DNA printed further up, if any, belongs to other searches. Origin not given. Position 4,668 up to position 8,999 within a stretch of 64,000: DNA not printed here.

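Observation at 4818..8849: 1,343-aa MqsA-HTH + P-loop NTPase + helical-repeat fusion protein: candidate undescribed single-gene defence / abortive-infection system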

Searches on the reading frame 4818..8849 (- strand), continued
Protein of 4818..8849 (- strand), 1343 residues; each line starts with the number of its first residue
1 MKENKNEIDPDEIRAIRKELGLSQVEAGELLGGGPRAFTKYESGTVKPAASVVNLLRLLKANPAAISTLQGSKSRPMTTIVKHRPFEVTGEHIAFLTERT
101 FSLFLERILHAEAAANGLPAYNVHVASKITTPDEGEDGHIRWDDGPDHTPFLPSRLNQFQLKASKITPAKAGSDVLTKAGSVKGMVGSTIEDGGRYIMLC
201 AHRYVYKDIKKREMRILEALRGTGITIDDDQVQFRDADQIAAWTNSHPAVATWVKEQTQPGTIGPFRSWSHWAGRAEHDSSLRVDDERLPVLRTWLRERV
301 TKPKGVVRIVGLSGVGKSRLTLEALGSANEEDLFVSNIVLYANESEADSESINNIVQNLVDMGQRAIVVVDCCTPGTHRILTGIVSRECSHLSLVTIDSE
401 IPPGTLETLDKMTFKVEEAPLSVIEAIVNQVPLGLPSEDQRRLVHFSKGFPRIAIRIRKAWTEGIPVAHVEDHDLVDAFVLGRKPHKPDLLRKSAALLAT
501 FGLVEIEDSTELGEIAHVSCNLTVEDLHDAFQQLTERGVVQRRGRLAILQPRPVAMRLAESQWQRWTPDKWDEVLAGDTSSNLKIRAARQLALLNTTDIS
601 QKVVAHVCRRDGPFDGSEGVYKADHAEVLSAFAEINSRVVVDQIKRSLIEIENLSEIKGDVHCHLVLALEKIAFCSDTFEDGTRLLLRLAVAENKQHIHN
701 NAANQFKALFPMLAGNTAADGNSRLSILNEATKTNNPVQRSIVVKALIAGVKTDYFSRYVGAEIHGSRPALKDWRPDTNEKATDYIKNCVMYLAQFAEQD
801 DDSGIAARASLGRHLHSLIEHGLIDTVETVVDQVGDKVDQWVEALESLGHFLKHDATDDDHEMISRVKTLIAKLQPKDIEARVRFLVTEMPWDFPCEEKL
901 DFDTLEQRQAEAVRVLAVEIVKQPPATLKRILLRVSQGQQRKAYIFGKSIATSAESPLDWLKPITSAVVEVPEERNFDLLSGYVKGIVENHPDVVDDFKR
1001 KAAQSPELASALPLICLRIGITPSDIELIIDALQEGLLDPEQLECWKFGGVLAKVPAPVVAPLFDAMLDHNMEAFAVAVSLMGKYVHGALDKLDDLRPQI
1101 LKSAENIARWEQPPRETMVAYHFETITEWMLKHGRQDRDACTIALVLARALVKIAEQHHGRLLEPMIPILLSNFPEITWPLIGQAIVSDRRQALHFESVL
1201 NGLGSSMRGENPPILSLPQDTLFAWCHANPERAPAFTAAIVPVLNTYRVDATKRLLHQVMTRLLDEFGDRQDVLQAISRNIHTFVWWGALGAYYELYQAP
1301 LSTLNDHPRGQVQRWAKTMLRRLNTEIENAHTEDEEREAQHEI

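Call 46: search_solved_structures(query=window:4818-8594:-, max_evalue=0.01, show_alignments=2)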
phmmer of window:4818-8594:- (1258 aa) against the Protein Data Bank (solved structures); distinct sequences matched with E-value up to 0.01: 0.

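Call 53: find_encoding_contigs(protein=P0124, flank=10000, max_places=3)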
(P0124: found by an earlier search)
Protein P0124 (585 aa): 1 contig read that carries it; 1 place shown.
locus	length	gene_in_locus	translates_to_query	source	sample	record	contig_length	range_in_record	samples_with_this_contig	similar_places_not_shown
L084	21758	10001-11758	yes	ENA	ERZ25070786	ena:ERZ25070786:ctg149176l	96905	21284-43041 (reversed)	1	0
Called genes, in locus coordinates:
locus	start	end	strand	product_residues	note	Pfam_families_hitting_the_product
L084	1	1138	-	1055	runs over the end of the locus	PF00873:ACR_tran, PF03176:MMPL (weak)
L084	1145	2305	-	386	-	PF25917:BSH_RND (weak), PF25973:BSH_CzcB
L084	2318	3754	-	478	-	PF02321:OEP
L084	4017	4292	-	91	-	PF04362:Iron_traffic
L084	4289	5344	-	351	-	PF00730:HhH-GPD, PF00633:HHH, PF14815:NUDIX_4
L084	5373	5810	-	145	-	PF01967:MoaC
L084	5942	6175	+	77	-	PF02597:ThiS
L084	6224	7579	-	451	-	PF12812:PDZ_1 (faint), PF14685:PDZ_Tricorn (faint), PF00089:Trypsin, PF13365:Trypsin_2, PF00595:PDZ, PF13180:PDZ_2, PF17820:PDZ_6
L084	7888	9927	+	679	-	PF17764:PriA_3primeBD, PF00270:DEAD, PF04851:ResIII, PF18319:Zn_ribbon_PriA, PF00271:Helicase_C (weak), PF18074:PriA_C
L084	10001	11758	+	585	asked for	PF03485:Arg_tRNA_synt_N, PF00750:tRNA-synt_1d, PF05746:DALR_1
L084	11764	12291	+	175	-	PF05036:SPOR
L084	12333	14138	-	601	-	PF00501:AMP-binding, PF23562:AMP-binding_C_3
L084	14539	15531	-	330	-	PF00145:DNA_methylase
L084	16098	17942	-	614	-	PF09369:MZB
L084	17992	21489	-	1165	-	PF00271:Helicase_C (weak)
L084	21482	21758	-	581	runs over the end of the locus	PF08378:NERD, PF01443:Viral_helicase1 (faint), PF13361:UvrD_C (weak), PF13538:UvrD_C_2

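Call 60: find_homologous_proteins(query=L081:3992-7843:+, max_evalue=0.001)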
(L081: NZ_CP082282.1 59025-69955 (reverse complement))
Query L081:3992-7843:+ (1283 aa): 3356 proteins with E <= 0.001 among 8000 candidates; the best 120 are listed.
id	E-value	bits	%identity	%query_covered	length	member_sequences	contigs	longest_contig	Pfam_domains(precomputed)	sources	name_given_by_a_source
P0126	0.0e+0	2736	94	100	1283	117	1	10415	-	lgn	-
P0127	0.0e+0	2624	91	100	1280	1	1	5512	-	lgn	-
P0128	0.0e+0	2616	90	100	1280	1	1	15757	-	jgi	jgi:hypothetical protein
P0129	0.0e+0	2572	89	100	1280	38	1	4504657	-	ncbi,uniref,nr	ncbi:hypothetical protein C1N63_08150 [Pantoea ananatis]|uniref:hypothetical protein n=1 Tax=Pantoea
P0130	0.0e+0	2560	89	100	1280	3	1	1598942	-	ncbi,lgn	ncbi:hypothetical protein [Enterobacter kobei]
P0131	0.0e+0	2540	88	100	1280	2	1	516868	-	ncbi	ncbi:hypothetical protein [Enterobacter cloacae]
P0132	0.0e+0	2519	87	100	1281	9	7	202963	-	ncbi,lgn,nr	ncbi:TPA: hypothetical protein QHU55_002542 [Klebsiella aerogenes]|nr:hypothetical protein [Klebsiel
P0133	0.0e+0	2405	83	100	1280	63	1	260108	-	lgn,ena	-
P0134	0.0e+0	2369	82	100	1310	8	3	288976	-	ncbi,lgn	-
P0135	0.0e+0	2360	82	100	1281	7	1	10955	-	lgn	-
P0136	0.0e+0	2358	82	100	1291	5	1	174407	-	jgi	-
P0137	0.0e+0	2340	81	100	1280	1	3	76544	-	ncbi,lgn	-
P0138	0.0e+0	2337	81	100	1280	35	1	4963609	-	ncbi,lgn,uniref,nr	ncbi:hypothetical protein [Serratia sp. Tan611]|uniref:hypothetical protein n=1 Tax=Serratia sp. Tan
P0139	0.0e+0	2330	81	100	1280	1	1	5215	-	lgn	-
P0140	0.0e+0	2316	80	100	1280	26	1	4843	-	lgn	-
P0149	0.0e+0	1678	60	100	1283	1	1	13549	-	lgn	-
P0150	0.0e+0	1629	58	100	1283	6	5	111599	-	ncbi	-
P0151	0.0e+0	1615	57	100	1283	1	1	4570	-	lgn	-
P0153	0.0e+0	1605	57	100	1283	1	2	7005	-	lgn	-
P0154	0.0e+0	1604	58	100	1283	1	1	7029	-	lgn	-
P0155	0.0e+0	1604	57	100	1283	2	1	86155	-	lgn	-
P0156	0.0e+0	1602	58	100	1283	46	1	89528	-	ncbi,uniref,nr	ncbi:hypothetical protein P2M49_16010 [Klebsiella quasivariicola]|uniref:hypothetical protein n=2 Ta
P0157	0.0e+0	1595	58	99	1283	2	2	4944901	-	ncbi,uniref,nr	ncbi:hypothetical protein [Pectobacterium zantedeschiae]|uniref:hypothetical protein n=1 Tax=Pectoba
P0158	0.0e+0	1595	57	100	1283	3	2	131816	-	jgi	-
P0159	0.0e+0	1593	57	100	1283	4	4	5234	-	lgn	-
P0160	0.0e+0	1593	58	100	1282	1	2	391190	-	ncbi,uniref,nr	ncbi:P-loop NTPase family protein [Lelliottia wanjuensis]|uniref:Uncharacterized protein n=1 Tax=Lel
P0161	0.0e+0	1589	57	99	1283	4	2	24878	-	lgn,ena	-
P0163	0.0e+0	1587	57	99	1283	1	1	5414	-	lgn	-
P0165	0.0e+0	1586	56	99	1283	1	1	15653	-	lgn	-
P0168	0.0e+0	1581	57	100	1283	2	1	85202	-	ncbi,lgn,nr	ncbi:TPA: hypothetical protein R4Y05_003977 [Serratia liquefaciens]|nr:hypothetical protein [Serrati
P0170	0.0e+0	1580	57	100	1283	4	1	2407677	-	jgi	jgi:hypothetical protein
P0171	0.0e+0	1580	57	100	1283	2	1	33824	-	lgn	-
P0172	0.0e+0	1580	57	98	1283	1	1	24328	-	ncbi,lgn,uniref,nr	ncbi:hypothetical protein [Yersinia intermedia]|uniref:hypothetical protein n=1 Tax=Yersinia interme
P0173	0.0e+0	1579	57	100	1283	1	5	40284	-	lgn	-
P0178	0.0e+0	1574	56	100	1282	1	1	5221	-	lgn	-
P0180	0.0e+0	1574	57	100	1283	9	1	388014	-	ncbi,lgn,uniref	ncbi:hypothetical protein [Yersinia enterocolitica]|uniref:hypothetical protein n=1 Tax=Yersinia ent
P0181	0.0e+0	1573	57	100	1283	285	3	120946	-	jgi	-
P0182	0.0e+0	1570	56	100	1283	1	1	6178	-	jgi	jgi:hypothetical protein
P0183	0.0e+0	1570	56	100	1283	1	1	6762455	-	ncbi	ncbi:hypothetical protein ACSHWC_16300 [Pseudomonas fluorescens]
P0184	0.0e+0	1569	57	100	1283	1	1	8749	-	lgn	-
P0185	0.0e+0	1568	55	99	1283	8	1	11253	-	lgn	-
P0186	0.0e+0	1567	56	100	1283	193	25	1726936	-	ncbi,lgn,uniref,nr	ncbi:hypothetical protein GFP93_22140 [Salmonella enterica]|uniref:hypothetical protein n=1 Tax=Salm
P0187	0.0e+0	1567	57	99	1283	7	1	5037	-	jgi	-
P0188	0.0e+0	1567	56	100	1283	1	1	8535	-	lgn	-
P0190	0.0e+0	1566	57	99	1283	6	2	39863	-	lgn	-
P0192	0.0e+0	1565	56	100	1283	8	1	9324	-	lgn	-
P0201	0.0e+0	1559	56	100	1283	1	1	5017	-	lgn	-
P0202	0.0e+0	1558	56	100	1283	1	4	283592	-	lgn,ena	-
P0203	0.0e+0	1558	56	100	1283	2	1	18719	-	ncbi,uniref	ncbi:hypothetical protein [Pectobacterium versatile]|uniref:hypothetical protein n=1 Tax=Pectobacter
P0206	0.0e+0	1555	56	100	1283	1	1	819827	-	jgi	jgi:hypothetical protein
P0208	0.0e+0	1555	56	100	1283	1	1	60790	-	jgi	-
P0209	0.0e+0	1555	56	99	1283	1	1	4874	-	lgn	-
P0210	0.0e+0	1554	57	100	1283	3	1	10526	-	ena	-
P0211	0.0e+0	1554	56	100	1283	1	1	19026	-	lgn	-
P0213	0.0e+0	1553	56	100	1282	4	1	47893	-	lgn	-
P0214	0.0e+0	1552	56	100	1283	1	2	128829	-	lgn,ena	-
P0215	0.0e+0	1552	56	100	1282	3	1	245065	-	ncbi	ncbi:hypothetical protein [Aeromonas allosaccharophila]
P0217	0.0e+0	1552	56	100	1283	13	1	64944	-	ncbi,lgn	-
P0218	0.0e+0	1551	56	100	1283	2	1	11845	-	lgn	-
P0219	0.0e+0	1551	55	99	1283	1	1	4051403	-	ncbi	ncbi:hypothetical protein ACSTAY_04115 [Vreelandella alkaliphila]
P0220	0.0e+0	1551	56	100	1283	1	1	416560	-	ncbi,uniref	ncbi:hypothetical protein [Vreelandella titanicae]|uniref:hypothetical protein n=3 Tax=Halomonadacea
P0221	0.0e+0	1549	56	100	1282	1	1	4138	-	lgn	-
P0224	0.0e+0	1546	56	100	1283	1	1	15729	-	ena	-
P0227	0.0e+0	1545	56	100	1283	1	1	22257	-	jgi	-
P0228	0.0e+0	1544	56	100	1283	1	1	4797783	-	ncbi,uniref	ncbi:hypothetical protein AAGR22_03310 [Erwinia sp. HDF1-3R]|uniref:hypothetical protein n=1 Tax=Erw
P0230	0.0e+0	1543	56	100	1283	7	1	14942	-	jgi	jgi:hypothetical protein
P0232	0.0e+0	1543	56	100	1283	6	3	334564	-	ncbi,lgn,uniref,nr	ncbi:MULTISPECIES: hypothetical protein [Pectobacterium]|uniref:hypothetical protein n=1 Tax=Pectoba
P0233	0.0e+0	1543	56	100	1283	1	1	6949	-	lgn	-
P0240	0.0e+0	1540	55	100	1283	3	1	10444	-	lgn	-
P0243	0.0e+0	1539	56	100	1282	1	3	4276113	-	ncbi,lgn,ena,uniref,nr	ncbi:hypothetical protein [Vreelandella venusta]|uniref:hypothetical protein n=1 Tax=Vreelandella ve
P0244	0.0e+0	1539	56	100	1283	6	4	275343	-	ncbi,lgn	ncbi:hypothetical protein ACUNHK_20525 [Serratia sp. IR-2025]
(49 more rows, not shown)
